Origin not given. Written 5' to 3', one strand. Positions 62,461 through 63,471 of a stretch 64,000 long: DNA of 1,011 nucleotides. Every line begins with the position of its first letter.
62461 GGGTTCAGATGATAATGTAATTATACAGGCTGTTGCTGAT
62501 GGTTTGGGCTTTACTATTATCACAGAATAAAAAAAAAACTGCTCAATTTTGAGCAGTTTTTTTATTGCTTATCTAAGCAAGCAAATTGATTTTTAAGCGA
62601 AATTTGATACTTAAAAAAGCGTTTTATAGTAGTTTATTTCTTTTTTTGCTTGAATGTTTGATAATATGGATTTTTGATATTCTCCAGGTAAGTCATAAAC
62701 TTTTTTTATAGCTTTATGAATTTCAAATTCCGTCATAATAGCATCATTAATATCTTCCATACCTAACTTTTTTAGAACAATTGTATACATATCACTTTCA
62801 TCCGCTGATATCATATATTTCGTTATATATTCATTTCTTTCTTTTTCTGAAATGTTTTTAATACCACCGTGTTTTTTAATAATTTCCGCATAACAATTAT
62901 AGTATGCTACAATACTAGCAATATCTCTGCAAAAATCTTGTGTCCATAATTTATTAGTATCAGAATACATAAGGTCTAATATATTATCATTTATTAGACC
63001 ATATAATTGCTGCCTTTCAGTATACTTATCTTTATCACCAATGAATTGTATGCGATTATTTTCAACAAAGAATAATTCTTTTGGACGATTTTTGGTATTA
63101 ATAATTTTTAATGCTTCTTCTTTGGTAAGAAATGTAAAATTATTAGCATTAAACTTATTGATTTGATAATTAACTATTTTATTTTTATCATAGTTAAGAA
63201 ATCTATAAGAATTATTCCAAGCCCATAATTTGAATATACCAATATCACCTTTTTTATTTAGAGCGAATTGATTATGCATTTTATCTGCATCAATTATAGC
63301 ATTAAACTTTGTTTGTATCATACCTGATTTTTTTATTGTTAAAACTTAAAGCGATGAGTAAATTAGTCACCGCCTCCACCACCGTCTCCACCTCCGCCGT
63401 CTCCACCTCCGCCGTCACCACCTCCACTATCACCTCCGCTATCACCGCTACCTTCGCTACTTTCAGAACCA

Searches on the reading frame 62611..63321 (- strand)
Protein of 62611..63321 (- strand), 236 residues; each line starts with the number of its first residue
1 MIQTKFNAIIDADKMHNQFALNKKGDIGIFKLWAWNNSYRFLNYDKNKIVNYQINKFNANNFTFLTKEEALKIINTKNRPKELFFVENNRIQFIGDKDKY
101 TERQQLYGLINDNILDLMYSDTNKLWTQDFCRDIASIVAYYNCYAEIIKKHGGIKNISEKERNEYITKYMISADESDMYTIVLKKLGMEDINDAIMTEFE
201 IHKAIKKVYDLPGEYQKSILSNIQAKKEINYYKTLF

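Call 8: search_protein_families(library=pfam, proteins=[window:62611-63321:-], max_evalue=0.01)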
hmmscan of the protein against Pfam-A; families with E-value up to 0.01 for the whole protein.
window:62611-63321:- (236 aa): 0 families

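Call 54: find_encoding_contigs(protein=window:62611-63321:-, flank=10000, max_places=2)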
Protein window:62611-63321:- (236 aa): 2 contigs read that carry it; 1 place shown.
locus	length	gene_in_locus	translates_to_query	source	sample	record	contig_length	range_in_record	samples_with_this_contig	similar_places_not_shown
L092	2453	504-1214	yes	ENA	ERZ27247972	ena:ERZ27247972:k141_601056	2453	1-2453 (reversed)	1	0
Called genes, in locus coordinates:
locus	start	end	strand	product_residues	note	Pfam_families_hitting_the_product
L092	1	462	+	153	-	?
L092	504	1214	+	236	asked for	-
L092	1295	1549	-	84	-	-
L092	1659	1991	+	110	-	-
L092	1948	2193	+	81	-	-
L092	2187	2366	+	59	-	-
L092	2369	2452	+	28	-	?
